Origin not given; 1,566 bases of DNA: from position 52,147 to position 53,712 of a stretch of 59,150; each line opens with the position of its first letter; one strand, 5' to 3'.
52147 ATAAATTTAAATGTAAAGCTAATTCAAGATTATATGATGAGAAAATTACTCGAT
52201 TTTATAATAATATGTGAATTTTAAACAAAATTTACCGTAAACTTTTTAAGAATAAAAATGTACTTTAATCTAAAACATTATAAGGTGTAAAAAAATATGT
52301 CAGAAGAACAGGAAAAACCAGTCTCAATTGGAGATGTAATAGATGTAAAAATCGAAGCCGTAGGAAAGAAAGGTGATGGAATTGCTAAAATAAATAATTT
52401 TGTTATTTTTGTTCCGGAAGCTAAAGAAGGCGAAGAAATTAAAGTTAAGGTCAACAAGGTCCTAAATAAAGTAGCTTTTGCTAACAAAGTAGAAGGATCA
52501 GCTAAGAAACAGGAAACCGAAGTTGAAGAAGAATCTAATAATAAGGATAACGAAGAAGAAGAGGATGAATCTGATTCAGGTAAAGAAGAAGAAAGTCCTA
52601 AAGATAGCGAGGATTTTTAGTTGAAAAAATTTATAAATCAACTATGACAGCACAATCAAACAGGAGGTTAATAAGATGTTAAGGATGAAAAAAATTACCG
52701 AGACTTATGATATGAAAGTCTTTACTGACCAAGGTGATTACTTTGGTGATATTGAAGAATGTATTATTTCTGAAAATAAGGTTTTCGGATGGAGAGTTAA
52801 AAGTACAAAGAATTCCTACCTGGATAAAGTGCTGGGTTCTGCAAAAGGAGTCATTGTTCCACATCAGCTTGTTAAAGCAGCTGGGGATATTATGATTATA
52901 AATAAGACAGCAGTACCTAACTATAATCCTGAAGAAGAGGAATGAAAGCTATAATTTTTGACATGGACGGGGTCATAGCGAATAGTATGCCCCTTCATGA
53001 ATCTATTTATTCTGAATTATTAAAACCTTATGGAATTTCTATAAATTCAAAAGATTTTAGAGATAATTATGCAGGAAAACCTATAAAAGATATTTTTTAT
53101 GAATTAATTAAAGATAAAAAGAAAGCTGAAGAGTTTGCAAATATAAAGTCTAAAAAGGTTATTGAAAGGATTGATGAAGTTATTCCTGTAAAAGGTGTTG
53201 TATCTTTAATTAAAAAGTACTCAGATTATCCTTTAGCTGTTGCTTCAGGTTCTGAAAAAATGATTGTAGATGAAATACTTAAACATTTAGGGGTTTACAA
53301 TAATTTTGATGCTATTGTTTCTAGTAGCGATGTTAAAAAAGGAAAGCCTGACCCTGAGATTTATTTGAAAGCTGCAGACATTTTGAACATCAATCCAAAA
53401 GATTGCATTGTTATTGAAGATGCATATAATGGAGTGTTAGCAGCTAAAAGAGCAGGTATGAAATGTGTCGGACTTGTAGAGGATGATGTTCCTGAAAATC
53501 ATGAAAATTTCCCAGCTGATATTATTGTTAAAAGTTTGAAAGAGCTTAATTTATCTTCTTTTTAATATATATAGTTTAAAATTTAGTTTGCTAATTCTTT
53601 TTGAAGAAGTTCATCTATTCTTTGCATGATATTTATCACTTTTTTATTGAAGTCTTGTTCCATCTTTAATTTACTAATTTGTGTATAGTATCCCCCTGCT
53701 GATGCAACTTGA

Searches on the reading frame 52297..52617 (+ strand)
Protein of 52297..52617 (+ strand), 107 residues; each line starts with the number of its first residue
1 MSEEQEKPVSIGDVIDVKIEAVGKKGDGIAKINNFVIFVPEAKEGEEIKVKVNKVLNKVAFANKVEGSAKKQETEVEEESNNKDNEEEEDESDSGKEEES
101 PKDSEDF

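Call 77: search_protein_families(library=pfam, proteins=[window:52297-52617:+], max_evalue=0.001)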
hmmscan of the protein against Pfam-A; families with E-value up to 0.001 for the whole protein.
window:52297-52617:+ (107 aa): 1 family
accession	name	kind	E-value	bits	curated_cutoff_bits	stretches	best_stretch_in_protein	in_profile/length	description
PF01938.26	TRAM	-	2e-13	50.4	21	1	10-64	3-60/61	TRAM domain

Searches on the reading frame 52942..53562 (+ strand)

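Call 77: search_protein_families(library=pfam, proteins=[window:52942-53562:+], max_evalue=0.001)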
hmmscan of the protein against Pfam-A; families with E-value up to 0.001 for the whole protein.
window:52942-53562:+ (207 aa): 4 families
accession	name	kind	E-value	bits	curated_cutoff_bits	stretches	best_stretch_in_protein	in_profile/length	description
PF13419.12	HAD_2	-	5.5e-36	124.8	23.8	1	4-177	1-177/178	Haloacid dehalogenase-like hydrolase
PF00702.32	Hydrolase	-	3.1e-30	106.4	26.4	1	1-172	1-191/191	haloacid dehalogenase-like hydrolase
PF13242.12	Hydrolase_like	-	5.4e-08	33.1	22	1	134-202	3-75/75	HAD-hyrolase-like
PF12710.13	HAD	-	0.00012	23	27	1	4-135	1-138/189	haloacid dehalogenase-like hydrolase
